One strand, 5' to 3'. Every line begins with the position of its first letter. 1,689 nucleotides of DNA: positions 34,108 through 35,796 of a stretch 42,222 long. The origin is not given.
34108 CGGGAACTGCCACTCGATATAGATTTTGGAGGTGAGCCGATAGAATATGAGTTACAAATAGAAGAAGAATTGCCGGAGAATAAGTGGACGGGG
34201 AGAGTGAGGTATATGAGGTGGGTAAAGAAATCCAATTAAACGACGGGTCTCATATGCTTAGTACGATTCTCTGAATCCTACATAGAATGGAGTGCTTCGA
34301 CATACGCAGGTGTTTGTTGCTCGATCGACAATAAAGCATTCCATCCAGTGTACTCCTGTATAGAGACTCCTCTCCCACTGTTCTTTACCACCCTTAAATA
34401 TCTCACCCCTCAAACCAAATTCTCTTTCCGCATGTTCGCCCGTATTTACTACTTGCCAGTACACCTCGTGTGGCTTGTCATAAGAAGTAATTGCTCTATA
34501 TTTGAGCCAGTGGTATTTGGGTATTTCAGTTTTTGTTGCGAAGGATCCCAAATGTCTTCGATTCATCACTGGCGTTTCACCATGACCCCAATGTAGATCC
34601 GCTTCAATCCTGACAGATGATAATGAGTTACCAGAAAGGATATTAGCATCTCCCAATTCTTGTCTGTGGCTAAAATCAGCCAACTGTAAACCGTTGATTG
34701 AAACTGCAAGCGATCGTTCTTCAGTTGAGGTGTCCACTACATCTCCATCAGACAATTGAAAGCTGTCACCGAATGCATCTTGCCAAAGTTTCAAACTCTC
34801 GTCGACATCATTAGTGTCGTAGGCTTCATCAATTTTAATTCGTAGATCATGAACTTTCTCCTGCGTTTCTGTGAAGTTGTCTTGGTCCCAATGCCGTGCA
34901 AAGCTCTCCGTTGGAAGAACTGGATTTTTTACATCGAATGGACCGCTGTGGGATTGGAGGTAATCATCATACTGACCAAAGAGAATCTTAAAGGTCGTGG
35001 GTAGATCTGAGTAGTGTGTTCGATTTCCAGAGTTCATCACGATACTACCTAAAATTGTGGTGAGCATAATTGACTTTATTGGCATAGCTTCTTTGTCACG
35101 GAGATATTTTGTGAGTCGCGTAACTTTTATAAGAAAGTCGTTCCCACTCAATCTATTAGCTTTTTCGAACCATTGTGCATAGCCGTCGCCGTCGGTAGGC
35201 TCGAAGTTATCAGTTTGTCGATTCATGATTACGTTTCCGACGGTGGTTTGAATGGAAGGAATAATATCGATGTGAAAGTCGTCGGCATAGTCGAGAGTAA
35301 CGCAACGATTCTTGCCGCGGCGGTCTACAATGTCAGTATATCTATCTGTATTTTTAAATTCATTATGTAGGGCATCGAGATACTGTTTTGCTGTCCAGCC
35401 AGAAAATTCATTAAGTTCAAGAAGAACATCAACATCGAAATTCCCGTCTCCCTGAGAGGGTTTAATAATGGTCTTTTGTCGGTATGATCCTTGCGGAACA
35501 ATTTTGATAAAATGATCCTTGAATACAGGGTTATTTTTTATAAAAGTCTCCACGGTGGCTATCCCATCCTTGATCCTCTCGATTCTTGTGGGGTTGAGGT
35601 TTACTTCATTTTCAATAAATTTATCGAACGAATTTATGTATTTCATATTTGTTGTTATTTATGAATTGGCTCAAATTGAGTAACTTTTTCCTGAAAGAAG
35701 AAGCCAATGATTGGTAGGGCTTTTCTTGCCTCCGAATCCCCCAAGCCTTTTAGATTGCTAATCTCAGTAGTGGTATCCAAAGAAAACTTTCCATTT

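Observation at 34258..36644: Minimal CBASS-like module: CapV-type patatin plus SMODS NTase carrying a large Trp-rich C-terminal domain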

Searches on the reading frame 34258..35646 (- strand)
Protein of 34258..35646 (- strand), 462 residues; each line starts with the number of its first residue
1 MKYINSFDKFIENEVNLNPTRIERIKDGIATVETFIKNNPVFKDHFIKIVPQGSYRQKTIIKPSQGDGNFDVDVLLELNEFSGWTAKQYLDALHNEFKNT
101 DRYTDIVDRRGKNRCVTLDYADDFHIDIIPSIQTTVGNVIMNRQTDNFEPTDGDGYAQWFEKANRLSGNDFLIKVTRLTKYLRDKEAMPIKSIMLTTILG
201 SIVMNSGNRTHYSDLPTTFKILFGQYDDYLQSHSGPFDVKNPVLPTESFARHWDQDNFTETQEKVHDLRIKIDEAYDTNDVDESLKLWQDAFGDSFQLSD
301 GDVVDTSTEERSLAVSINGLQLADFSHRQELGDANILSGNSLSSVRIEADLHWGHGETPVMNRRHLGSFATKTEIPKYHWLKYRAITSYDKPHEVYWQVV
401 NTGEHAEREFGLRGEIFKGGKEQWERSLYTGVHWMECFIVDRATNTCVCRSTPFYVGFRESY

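Call 3: search_protein_families(library=pfam, proteins=[window:34258-35646:-], max_evalue=0.01)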
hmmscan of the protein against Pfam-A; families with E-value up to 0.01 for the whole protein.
window:34258-35646:- (462 aa): 3 families
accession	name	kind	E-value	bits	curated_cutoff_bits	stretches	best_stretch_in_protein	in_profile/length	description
PF18144.7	SMODS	-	8.1e-29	101.4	26.5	1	1-164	1-164/164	Second Messenger Oligonucleotide or Dinucleotide Synthetase domain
PF18134.7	AGS_C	-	1.5e-19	70.7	26.7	1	370-454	40-124/129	Adenylyl/Guanylyl and SMODS C-terminal sensor domain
PF21654.3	DncV-like_NTFase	-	1.6e-09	39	24.9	1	48-128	2-87/90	Cyclic GMP-AMP synthase DncV-like, nucleotidyltransferase domain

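Call 4: search_protein_families(library=padloc, proteins=[window:34258-35646:-], max_evalue=0.01)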
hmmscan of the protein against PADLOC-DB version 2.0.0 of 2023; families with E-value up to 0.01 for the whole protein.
window:34258-35646:- (462 aa): 41 families (the best 25 are shown)
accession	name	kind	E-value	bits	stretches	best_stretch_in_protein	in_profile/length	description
PDLC00793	Cyclase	-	4.9e-133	442.6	1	1-456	1-459/462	oligonucleotide-cyclase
PDLC00787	Cyclase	-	2e-88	295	1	1-303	1-308/333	oligonucleotide-cyclase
PDLC00770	Cyclase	-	7.9e-56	187.9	2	174-456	236-506/509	oligonucleotide-cyclase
PDLC00798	Cyclase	-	7.1e-55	184.8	1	1-300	1-301/344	oligonucleotide-cyclase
PDLC00815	Cyclase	-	1.1e-38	131.4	2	11-171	19-182/393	oligonucleotide-cyclase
PDLC00780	Cyclase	-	1.4e-36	124.5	2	12-165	17-184/388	oligonucleotide-cyclase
PDLC00816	Cyclase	-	3.9e-34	116.4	2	13-171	23-185/542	oligonucleotide-cyclase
PDLC00778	Cyclase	-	1.4e-32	111.1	1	20-450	32-446/455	oligonucleotide-cyclase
PDLC00774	Cyclase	-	1.1e-27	95.1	1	5-305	6-294/316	oligonucleotide-cyclase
PDLC00822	Cyclase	-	1.5e-26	91.6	2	140-309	186-355/375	oligonucleotide-cyclase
PDLC00824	Cyclase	-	1.4e-25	88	1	47-442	55-432/466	oligonucleotide-cyclase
PDLC00773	Cyclase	-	2e-25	88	1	7-309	7-307/334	oligonucleotide-cyclase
PDLC00800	Cyclase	-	3.2e-21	74.2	1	14-136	27-150/420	oligonucleotide-cyclase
PDLC00796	Cyclase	-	1.6e-20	71.8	1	5-450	5-422/432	oligonucleotide-cyclase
PDLC00799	Cyclase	-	9.5e-20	68.6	1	20-442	32-429/449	oligonucleotide-cyclase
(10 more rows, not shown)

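Call 8: find_homologous_proteins(query=window:34258-35646:-, max_evalue=0.00001)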
Query window:34258-35646:- (462 aa): 487 proteins with E <= 0.00001 among 4936 candidates; the best 120 are listed.
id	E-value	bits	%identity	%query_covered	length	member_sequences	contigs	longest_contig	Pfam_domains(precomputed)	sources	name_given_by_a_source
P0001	0.0e+0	1081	100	100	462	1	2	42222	PF18144.8,PF18134.8,PF21654.4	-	-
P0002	6.0e-261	884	81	100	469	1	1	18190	PF18144.8,PF18134.8,PF21654.4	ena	-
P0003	3.4e-260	881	80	100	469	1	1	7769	PF18144.8,PF18134.8,PF21654.4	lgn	-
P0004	1.4e-163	563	56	100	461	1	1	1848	PF18144.8,PF18134.8,PF21654.4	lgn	-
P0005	2.6e-163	562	55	100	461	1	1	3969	PF18144.8,PF18134.8,PF21654.4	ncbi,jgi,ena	jgi:hypothetical protein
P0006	7.8e-160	550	54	100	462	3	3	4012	PF18144.8,PF18134.8,PF21654.4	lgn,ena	-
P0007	3.3e-159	548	55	100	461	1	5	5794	PF18144.8,PF18134.8,PF21654.4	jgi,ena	-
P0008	4.4e-158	545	53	100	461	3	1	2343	PF18144.8,PF18134.8,PF21654.4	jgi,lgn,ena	-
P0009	1.4e-156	540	53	100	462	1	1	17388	PF18144.8,PF18134.8,PF21654.4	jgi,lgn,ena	-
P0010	4.6e-156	538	53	100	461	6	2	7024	PF18144.8,PF18134.8,PF21654.4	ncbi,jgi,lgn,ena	-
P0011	4.6e-155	535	53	100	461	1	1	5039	PF18144.8,PF18134.8,PF21654.4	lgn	-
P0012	4.9e-155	535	53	100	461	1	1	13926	PF18144.8,PF18134.8,PF21654.4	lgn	-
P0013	1.0e-154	534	53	100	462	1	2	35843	PF18144.8,PF18134.8,PF21654.4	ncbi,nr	ncbi:MAG: nucleotidyltransferase [Candidatus Moranbacteria bacterium]|nr:nucleotidyltransferase [Can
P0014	6.3e-152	524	52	100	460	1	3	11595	PF18144.8,PF18134.8,PF21654.4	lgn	-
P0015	1.7e-149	516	52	100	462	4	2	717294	PF18144.8,PF18134.8,PF21654.4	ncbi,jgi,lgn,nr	ncbi:MAG: hypothetical protein JST_000138 [Candidatus Parcubacteria bacterium]|jgi:hypothetical prot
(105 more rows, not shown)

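Call 9: search_solved_structures(query=window:34258-35646:-, max_evalue=1, show_alignments=2)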
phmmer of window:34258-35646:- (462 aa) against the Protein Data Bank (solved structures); distinct sequences matched with E-value up to 1: 12.
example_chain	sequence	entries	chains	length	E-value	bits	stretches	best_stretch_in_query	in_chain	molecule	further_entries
8hsb_A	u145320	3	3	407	7.6e-12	47.6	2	15-164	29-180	CdnG | SmCdnG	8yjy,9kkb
9woo_A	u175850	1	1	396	1.7e-08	36.6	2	49-147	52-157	Cyclic GMP-AMP synthase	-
9sa4_A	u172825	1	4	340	1.8e-07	33.2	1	32-299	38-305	CD-NTase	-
9sa5_A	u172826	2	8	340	6.5e-07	31.4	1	32-299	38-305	CD-NTase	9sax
7ljl_A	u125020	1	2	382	1.8e-05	26.6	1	7-130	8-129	Cyclic AMP-AMP-GMP synthase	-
7d48_A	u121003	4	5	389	1.9e-05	26.5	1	7-130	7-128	Cyclic AMP-AMP-GMP synthase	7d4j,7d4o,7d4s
7to3_C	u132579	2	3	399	2.3e-05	26.3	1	7-130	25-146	Cyclic AMP-AMP-GMP synthase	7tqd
7ljm_A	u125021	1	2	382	0.00051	21.8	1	6-130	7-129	CD-NTase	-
7ljn_A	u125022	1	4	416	0.00055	21.7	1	49-132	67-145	CD-NTase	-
6p80_A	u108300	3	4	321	0.001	20.9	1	8-297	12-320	E. coli MS115-1 NucC | E. coli MS115-1 CdnC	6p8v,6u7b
7d4u_A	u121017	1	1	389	0.0014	20.4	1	7-125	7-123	Cyclic AMP-AMP-GMP synthase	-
7ljo_A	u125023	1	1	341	0.011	17.5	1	34-300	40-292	CD-NTase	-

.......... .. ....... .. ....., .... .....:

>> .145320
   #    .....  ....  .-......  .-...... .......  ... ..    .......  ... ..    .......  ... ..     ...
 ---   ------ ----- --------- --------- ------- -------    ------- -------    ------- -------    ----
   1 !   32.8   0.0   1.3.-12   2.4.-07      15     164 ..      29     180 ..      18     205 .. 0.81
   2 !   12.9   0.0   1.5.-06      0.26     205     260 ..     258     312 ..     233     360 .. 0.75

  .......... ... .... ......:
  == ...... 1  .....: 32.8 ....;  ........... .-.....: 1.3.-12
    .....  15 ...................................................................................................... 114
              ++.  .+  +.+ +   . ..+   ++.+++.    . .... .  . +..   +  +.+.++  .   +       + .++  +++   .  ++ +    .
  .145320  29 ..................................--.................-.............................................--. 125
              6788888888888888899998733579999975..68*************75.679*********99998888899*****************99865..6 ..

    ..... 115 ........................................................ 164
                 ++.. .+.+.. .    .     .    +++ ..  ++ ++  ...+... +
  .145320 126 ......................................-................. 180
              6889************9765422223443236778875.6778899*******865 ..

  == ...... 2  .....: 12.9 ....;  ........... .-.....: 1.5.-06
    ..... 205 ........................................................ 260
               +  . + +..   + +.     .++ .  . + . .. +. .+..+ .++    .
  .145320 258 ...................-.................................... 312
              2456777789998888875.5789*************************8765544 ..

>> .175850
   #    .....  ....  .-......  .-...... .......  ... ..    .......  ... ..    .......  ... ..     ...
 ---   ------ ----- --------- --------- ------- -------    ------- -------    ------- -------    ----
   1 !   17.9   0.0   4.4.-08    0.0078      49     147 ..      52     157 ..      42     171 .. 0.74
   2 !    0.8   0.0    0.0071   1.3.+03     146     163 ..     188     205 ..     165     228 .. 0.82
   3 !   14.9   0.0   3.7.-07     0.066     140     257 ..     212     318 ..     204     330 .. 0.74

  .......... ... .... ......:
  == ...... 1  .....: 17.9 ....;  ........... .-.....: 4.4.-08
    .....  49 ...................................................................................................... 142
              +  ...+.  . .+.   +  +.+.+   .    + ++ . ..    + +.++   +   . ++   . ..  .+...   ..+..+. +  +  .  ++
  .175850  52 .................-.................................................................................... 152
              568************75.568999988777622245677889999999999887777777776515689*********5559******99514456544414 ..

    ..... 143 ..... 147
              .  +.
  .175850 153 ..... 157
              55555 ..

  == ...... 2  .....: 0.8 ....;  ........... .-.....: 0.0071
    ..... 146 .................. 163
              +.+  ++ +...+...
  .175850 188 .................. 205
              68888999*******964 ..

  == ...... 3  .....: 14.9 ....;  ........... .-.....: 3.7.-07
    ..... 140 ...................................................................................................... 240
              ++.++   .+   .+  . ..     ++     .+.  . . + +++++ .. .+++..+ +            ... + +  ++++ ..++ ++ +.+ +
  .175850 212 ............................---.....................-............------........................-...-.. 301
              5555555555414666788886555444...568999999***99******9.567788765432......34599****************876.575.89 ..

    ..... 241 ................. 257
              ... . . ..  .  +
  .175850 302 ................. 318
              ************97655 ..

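Call 15: find_encoding_contigs(protein=P0001, flank=10000, max_places=4)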
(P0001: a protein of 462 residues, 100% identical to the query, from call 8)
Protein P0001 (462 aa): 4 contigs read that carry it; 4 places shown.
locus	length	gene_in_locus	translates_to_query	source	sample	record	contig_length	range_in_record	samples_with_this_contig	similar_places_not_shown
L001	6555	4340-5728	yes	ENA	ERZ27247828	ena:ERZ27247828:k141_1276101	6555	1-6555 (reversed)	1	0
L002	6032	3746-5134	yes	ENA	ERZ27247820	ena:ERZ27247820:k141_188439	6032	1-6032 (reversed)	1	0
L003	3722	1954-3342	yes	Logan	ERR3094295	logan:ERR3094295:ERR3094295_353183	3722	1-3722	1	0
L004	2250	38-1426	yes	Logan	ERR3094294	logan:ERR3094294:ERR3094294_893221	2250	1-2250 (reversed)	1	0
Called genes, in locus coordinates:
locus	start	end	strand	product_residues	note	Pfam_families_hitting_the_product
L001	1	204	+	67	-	?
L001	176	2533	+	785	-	PF00270:DEAD (weak), PF04851:ResIII, PF18766:SWI2_SNF2 (weak)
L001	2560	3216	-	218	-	PF01726:LexA_DNA_bind, PF00717:Peptidase_S24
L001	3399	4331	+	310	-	PF01734:Patatin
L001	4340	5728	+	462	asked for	PF18144:SMODS, PF21654:DncV-like_NTFase, PF18134:AGS_C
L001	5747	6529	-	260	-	PF14214:Helitron_like_N (faint), PF20199:RepSA (weak), PF23343:REP_ORF2-G2P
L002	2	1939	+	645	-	?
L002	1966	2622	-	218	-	PF01726:LexA_DNA_bind, PF00717:Peptidase_S24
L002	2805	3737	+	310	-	PF01734:Patatin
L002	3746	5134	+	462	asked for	PF18144:SMODS, PF21654:DncV-like_NTFase, PF18134:AGS_C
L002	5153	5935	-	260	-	PF14214:Helitron_like_N (faint), PF20199:RepSA (weak), PF23343:REP_ORF2-G2P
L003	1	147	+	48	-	?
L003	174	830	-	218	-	PF01726:LexA_DNA_bind, PF00717:Peptidase_S24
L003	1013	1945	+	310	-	PF01734:Patatin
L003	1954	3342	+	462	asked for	PF18144:SMODS, PF21654:DncV-like_NTFase, PF18134:AGS_C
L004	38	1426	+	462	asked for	PF18144:SMODS, PF21654:DncV-like_NTFase, PF18134:AGS_C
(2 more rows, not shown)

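Call 16: find_encoding_contigs(protein=P0002, flank=10000, max_places=3)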
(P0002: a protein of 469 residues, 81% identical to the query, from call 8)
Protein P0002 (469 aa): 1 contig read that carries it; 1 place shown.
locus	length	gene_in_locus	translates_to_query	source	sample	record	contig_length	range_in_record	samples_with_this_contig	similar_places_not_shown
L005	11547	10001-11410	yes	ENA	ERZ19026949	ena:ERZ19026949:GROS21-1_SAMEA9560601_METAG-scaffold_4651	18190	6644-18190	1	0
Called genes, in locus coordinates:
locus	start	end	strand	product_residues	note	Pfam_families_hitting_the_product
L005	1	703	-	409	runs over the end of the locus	PF18998:Flg_new_2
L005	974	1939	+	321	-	PF00145:DNA_methylase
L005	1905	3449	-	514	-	PF03118:RNA_pol_A_CTD (weak), PF08299:Bac_DnaA_C, PF04545:Sigma70_r4 (weak)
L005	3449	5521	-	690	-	-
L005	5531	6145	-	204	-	-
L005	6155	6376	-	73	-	-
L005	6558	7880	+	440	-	PF00239:Resolvase, PF07508:Recombinase, PF13408:Zn_ribbon_recom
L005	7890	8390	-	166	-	PF06114:Peptidase_M78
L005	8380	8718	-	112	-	PF13560:HTH_31 (weak), PF01381:HTH_3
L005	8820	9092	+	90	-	-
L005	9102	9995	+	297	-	-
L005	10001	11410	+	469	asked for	PF18144:SMODS, PF21654:DncV-like_NTFase, PF18134:AGS_C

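Call 17: find_encoding_contigs(protein=P0013, flank=10000, max_places=3)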
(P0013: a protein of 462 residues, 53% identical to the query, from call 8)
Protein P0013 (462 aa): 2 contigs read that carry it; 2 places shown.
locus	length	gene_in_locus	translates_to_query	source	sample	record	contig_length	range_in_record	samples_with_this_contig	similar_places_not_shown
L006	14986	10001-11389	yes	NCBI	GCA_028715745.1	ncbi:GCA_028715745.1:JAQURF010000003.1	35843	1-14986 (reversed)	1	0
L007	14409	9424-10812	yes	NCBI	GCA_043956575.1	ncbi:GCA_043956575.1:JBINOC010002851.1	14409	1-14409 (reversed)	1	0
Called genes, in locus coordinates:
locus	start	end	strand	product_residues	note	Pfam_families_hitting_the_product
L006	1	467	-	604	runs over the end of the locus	PF00403:HMA, PF13386:DsbD_2, PF13473:Cupredoxin_1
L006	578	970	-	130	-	-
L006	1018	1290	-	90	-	PF02583:Trns_repr_metal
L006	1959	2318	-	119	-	PF03703:bPH_2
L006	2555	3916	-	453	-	PF00239:Resolvase, PF07508:Recombinase, PF13408:Zn_ribbon_recom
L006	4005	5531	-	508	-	PF17289:Terminase_6C (weak)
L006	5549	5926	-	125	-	PF13022:HTH_Tnp_1_2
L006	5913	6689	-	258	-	PF01555:N6_N4_Mtase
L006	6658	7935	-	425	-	PF01555:N6_N4_Mtase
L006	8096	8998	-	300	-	-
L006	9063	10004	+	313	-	PF01734:Patatin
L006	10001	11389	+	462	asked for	PF18144:SMODS, PF21654:DncV-like_NTFase, PF18134:AGS_C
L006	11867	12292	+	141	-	-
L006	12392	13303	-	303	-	PF18075:FtsX_ECD, PF02687:FtsX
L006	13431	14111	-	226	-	PF00005:ABC_tran, PF00931:NB-ARC (faint), PF13304:AAA_21 (weak)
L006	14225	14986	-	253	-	PF03462:PCRF, PF00472:RF-1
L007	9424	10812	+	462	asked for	PF18144:SMODS, PF21654:DncV-like_NTFase, PF18134:AGS_C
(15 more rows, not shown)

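Call 28: find_related_loci(query=A1, collection=genome_contigs, flank=8000)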
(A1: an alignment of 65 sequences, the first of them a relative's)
Query A1 (462 aa) in genome_contigs; peptide patterns used: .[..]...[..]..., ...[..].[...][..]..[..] (x = any residue, [..] = any of these).
131 stretches matched a pattern; 62 encode a relative of the query (tblastn E <= 1e-3); 61 distinct loci.
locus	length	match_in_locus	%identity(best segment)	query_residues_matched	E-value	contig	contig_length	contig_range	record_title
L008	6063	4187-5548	54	1-460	2e-165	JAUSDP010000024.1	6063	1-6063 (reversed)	MAG: bacterium isolate E14_maxbin.078_sub E14_k141_729677, whole genome shotgun sequence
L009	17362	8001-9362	51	1-460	2e-150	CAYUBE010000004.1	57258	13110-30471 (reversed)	MAG TPA_asm: uncultured Candidatus Saccharibacteria bacterium isolate binchicken_co3_598 genome assembly, contig: NODE_1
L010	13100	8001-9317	49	1-450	2e-137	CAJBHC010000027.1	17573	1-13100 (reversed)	uncultured bacterium isolate Loc090907-5m_bin-188 genome assembly, contig: bin-188:27/99, whole genome shotgun sequence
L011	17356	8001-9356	46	1-458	1e-135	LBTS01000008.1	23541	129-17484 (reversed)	MAG: Candidatus Moranbacteria bacterium GW2011_GWC2_37_8 US63_C0008, whole genome shotgun sequence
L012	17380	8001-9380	44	1-461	2e-126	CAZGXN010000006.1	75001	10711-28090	MAG TPA_asm: uncultured Bdellovibrionales bacterium isolate ERP113451_co1_249 genome assembly, contig: NODE_213_length_7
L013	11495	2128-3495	42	1-459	2e-113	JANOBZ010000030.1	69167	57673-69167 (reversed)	MAG: Acidobacteriota bacterium isolate VAR_17_metabat_90 VAR_17_k141_2843875, whole genome shotgun sequence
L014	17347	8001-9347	42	7-458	4e-109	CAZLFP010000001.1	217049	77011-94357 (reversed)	MAG TPA_asm: uncultured Gammaproteobacteria bacterium isolate SRP141376_co3_30 genome assembly, contig: NODE_52_length_2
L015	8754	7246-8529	42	28-459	6e-108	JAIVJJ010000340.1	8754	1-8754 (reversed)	MAG: Acidobacteria bacterium isolate MAG47 MTG47_9721, whole genome shotgun sequence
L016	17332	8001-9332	43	1-456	2e-107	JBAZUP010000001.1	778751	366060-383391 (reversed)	MAG: Patescibacteria group bacterium isolate SO_2017_GW1_231 NODE_45_length_778751_cov_3.412568_OW334_2017, whole genome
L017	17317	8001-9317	41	1-450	2e-102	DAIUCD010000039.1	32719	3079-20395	MAG TPA_asm: Spirochaetota bacterium isolate CTOTU7684 NODE_2333_length_32719_cov_16.532697, whole genome shotgun sequen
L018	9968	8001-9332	41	1-456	6e-102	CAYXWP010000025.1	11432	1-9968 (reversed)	MAG TPA_asm: uncultured Candidatus Saccharibacteria bacterium isolate SRP062349_co2_4 genome assembly, contig: NODE_3089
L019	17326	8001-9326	43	1-452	5e-101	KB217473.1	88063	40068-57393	Calothrix sp. PCC 7103 genomic scaffold Cal7103DRAFT_CPM.11, whole genome shotgun sequence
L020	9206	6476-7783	41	1-450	4e-99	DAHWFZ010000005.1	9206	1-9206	MAG TPA_asm: Candidatus Wolfebacteria bacterium isolate clean1250 k141_2094712, whole genome shotgun sequence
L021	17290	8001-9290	41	2-449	9e-99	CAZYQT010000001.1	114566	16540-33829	MAG TPA_asm: uncultured Candidatus Saccharibacteria bacterium isolate SRP192515_co1_368 genome assembly, contig: NODE_83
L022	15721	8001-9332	39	1-450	7e-95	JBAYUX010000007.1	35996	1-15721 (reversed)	MAG: Candidatus Gracilibacteria bacterium isolate SO_2016_LW3_46 scaffold01809_LW162_2016, whole genome shotgun sequence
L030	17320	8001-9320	38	5-452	2e-79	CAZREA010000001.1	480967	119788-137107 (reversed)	MAG TPA_asm: uncultured Gammaproteobacteria bacterium isolate SRP342105_co2_22 genome assembly, contig: NODE_3_length_48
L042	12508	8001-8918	41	7-308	6e-60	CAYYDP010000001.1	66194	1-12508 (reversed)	MAG TPA_asm: uncultured Gammaproteobacteria bacterium isolate SRP239054_co1_193 genome assembly, contig: NODE_229_length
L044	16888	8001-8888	39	1-302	1e-62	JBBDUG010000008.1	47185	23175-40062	MAG: Candidatus Paceibacterota bacterium isolate LejiaC_44_66 Lejia_C_1794_length_47185_cov_40, whole genome shotgun seq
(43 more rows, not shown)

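Call 32: predict_structure(alignment_id=A1)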
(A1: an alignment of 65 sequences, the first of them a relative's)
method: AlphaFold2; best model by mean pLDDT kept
length: 462 residues; sequences in the alignment: 65
mean_pLDDT: 93.1   pTM: 0.67
mean pLDDT of the five models: 93.1, 92.5, 92.4, 92.4, 91.9
residues with pLDDT >= 90: 391; 70-90: 54; 50-70: 9; < 50: 8
segments of 3 or more residues with pLDDT < 50: 305-312
pLDDT, mean of each block of 10 residues (from residue 1): 89 95 96 98 98 97 84 97 97 97 91 93 91 95 97 97 92 98 97 97 82 92 97 95 95 95 98 94 94 93 55 74 94 90 94 90 95 95 98 98 95 97 96 98 97 95 63
secondary structure, 60 per line:
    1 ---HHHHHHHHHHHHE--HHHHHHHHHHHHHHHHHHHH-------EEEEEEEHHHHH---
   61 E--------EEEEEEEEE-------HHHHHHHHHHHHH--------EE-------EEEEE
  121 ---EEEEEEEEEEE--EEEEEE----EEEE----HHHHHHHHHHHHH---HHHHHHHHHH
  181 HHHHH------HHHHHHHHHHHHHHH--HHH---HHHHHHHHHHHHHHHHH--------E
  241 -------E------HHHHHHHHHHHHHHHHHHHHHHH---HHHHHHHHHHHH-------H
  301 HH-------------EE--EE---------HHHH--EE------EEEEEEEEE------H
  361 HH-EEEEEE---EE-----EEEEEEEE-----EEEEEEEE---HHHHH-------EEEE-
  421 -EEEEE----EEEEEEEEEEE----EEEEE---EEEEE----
elements in order: H4-15 H19-38 E46-52 H53-57 E70-78 H86-98 E116-120 E124-134 E137-142 E147-150 H155-167 H171-185 H192-206 H215-231 H255-277 H281-292 H331-334 E345-353 E364-369 E380-387 E393-400 H404-408 E416-419 E422-426 E431-441 E446-450 E454-458
